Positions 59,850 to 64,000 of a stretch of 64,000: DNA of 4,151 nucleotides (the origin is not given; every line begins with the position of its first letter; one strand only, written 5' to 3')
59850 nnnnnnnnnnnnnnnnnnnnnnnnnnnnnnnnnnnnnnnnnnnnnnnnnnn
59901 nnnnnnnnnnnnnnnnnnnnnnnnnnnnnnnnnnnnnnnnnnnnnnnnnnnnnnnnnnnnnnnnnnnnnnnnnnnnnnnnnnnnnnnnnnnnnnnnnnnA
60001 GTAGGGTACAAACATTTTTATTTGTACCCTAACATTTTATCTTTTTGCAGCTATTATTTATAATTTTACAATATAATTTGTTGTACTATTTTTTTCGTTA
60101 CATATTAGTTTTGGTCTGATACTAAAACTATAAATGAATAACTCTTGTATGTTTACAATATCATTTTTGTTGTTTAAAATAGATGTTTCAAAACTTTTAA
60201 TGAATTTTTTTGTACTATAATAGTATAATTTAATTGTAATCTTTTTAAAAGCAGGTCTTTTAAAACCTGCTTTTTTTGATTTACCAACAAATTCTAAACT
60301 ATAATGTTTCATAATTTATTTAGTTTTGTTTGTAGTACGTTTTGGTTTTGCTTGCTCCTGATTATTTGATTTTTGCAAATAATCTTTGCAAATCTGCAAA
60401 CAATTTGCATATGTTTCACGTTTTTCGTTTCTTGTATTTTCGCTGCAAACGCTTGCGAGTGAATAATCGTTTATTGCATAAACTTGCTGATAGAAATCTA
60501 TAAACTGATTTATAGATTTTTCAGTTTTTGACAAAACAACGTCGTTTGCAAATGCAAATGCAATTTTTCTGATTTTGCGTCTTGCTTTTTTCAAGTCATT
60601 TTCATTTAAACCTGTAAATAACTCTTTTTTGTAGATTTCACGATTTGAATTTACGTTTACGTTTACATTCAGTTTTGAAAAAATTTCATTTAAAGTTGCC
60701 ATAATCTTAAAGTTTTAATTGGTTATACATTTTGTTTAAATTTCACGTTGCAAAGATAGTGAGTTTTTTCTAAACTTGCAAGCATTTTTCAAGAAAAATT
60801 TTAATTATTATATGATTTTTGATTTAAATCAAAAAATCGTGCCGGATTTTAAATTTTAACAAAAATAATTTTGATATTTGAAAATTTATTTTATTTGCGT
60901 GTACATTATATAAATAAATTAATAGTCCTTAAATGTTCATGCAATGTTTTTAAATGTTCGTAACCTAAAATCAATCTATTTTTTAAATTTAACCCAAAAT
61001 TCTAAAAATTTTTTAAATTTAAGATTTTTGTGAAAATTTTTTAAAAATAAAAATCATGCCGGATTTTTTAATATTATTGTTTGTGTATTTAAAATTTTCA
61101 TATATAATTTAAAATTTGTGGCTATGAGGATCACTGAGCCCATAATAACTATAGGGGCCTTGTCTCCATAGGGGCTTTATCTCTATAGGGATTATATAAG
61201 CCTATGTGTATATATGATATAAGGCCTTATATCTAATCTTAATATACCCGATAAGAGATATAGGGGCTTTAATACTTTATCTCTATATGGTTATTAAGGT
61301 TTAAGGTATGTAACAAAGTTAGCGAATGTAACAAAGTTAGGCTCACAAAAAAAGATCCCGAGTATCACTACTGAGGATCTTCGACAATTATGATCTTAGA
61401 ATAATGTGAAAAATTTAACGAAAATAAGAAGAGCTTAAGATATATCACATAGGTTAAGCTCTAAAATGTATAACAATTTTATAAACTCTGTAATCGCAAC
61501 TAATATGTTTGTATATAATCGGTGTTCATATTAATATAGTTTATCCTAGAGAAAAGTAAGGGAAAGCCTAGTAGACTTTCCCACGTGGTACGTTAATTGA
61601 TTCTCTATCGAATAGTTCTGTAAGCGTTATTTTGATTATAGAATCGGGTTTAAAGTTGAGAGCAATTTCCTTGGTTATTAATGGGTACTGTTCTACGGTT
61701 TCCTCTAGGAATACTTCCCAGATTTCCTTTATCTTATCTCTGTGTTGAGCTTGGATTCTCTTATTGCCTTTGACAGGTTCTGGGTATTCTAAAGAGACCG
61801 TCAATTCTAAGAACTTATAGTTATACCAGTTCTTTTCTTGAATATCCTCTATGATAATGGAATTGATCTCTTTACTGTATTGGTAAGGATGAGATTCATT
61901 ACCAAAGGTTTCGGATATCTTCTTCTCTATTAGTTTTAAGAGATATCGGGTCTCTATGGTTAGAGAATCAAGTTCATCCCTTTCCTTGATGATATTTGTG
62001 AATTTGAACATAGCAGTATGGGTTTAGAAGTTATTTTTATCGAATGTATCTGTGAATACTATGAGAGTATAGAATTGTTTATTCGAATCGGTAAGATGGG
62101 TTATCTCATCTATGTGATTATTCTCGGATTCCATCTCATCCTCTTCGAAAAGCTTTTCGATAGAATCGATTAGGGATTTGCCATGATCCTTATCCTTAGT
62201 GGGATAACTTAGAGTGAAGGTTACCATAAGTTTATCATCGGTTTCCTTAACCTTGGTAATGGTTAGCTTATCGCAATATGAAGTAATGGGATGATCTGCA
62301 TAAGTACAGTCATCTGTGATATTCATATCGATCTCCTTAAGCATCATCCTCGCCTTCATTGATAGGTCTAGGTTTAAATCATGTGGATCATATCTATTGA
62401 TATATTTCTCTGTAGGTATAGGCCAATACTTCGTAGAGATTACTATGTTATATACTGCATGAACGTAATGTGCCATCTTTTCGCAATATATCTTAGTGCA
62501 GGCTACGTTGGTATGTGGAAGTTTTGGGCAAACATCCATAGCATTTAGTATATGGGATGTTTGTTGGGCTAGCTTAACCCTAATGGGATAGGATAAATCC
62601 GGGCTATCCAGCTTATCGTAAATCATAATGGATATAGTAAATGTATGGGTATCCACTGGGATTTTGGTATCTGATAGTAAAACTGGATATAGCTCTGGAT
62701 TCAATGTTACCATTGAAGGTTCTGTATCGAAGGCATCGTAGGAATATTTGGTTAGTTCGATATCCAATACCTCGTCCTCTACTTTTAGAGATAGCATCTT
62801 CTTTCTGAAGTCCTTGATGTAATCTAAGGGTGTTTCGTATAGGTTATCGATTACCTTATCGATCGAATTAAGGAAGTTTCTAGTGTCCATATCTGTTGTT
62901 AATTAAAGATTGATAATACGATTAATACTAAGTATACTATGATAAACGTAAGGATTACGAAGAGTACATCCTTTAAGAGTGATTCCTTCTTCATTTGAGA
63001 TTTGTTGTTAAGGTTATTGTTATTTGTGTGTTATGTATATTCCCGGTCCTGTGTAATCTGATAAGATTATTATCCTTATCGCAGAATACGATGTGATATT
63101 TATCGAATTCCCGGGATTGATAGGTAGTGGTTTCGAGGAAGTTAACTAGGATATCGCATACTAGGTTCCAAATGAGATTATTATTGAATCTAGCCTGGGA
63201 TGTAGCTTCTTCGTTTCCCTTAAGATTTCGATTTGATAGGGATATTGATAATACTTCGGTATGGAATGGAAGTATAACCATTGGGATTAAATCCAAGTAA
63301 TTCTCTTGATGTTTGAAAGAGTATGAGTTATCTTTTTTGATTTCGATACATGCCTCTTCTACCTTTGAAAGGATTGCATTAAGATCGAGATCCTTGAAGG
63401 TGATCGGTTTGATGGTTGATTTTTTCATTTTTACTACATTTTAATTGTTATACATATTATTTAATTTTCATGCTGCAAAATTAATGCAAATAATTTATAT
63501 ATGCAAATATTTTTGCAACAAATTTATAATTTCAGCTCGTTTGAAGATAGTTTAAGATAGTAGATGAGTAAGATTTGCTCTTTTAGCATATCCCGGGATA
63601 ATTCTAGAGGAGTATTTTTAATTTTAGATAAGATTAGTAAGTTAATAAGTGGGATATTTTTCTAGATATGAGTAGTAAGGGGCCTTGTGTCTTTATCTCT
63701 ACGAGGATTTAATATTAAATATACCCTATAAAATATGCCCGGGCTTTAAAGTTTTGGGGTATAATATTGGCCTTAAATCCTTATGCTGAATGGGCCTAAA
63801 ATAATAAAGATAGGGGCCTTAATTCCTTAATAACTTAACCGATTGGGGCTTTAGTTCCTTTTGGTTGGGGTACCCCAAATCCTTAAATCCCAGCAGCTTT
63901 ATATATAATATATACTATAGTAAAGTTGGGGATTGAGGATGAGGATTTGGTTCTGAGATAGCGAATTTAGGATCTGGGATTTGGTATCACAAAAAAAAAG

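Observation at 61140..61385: Repeated non-coding module between early cassettes: terminator, AGCGAAT box and an array of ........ motifs (copy 1)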

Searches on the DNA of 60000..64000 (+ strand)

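Call 4: search_dna_similar(query=window:60000-64000:+, collection=phages, mode=near, max_rows=30)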
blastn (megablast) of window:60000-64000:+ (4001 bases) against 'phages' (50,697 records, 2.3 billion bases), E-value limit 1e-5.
No match.

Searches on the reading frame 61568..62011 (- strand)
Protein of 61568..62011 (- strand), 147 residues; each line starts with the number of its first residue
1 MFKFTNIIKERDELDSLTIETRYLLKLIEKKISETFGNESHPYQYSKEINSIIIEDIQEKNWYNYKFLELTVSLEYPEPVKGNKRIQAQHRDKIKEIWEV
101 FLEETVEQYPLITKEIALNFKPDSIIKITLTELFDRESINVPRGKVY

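Call 9: search_protein_families(library=phrogs, proteins=[window:61568-62011:-], max_evalue=0.001)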
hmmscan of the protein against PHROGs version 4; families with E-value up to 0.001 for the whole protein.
window:61568-62011:- (147 aa): 0 families

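Call 10: search_protein_families(library=pfam, proteins=[window:61568-62011:-], max_evalue=0.01)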
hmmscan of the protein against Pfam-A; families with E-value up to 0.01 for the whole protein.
window:61568-62011:- (147 aa): 1 family
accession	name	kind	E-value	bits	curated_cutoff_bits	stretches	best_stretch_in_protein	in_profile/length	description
PF22185.1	AF_0924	-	0.009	16.4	27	0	88-126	77-115/117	Uncharacterized protein AF_0924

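Call 17: find_related_loci(query=window:61568-62011:-, collection=viral_contigs, flank=6000)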
Query window:61568-62011:- (147 aa) in viral_contigs; peptide patterns used: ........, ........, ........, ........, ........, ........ (x = any residue, [..] = any of these).
19 stretches matched a pattern, but none encodes a relative of the query by tblastn (E <= 1e-3).

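Call 69: search_solved_structures(query=window:61568-62011:-, max_evalue=1)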
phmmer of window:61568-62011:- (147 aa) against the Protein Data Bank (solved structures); distinct sequences matched with E-value up to 1: 1.
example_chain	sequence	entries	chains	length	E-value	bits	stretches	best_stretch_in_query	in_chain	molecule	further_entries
3dt5_A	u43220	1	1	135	0.26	14.7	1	89-126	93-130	Uncharacterized protein AF_0924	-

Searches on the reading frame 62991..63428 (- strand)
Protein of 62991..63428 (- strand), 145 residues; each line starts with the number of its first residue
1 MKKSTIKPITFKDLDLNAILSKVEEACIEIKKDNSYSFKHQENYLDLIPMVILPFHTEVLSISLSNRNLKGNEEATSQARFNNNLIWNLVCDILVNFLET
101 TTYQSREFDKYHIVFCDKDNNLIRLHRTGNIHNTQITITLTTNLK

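Call 9: search_protein_families(library=phrogs, proteins=[window:62991-63428:-], max_evalue=0.001)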
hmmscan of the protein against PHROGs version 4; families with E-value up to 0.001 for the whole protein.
window:62991-63428:- (145 aa): 0 families

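Call 10: search_protein_families(library=pfam, proteins=[window:62991-63428:-], max_evalue=0.01)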
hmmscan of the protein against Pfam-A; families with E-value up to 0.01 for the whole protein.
window:62991-63428:- (145 aa): 0 families

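Call 52: find_encoding_contigs(protein=window:62991-63428:-, flank=10000, max_places=3)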
Protein window:62991-63428:- (145 aa): 8 contigs read that carry it; 2 places shown.
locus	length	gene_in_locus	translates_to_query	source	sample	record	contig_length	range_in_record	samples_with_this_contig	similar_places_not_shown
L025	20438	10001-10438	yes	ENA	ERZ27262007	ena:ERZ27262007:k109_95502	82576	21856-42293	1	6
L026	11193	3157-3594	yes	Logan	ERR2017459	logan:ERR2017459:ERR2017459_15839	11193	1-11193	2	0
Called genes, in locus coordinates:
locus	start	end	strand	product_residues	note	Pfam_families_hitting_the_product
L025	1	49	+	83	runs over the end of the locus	-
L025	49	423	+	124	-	-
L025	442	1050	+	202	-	-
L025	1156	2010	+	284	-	-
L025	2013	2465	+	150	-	-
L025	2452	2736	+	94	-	PF13619:KTSC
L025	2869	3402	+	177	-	-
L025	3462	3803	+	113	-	-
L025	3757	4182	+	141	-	-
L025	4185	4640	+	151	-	-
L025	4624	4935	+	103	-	-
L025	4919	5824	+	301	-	-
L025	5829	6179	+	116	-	-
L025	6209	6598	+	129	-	-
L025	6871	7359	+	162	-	-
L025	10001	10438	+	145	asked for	-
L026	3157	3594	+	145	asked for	-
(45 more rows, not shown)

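Call 68: search_solved_structures(query=window:62991-63428:-, max_evalue=1)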
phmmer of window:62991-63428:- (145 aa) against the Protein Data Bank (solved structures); distinct sequences matched with E-value up to 1: 2.
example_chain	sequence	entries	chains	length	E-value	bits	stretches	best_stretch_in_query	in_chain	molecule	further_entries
6g6m_A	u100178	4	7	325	9.8e-09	38.6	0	64-105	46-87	Tako8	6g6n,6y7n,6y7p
6y7o_A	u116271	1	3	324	1.1e-08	38.4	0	64-104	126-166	Tako8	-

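Call 80: find_homologous_proteins(query=window:62991-63428:-, max_evalue=0.001)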
Query window:62991-63428:- (145 aa): 4 proteins with E <= 0.001 among 6 candidates.
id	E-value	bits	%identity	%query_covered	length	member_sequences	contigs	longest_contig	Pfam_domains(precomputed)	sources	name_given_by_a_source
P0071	8.3e-86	303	97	100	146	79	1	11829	-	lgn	-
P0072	1.2e-77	276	90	100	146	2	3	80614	-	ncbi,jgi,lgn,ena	jgi:hypothetical protein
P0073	9.4e-70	251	84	100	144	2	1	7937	-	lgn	-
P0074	6.7e-31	125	98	45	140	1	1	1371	-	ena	-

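Call 82: find_encoding_contigs(protein=P0073, flank=6000, max_places=3)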
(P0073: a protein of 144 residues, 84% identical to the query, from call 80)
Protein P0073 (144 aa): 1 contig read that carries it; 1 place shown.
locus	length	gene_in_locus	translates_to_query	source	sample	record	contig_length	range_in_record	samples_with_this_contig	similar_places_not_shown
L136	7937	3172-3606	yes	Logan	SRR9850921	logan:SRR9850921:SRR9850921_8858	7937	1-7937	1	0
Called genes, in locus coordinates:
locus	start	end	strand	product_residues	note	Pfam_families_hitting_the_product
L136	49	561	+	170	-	-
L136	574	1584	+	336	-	PF25084:LbH_EIF2B (faint), PF25087:GMPPB_C (weak), PF00132:Hexapep (weak)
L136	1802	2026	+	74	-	-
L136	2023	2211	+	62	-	-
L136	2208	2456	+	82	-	-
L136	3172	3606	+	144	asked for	-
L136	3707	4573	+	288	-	-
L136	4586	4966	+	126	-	-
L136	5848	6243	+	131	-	-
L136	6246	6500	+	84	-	-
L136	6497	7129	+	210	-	-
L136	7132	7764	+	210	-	-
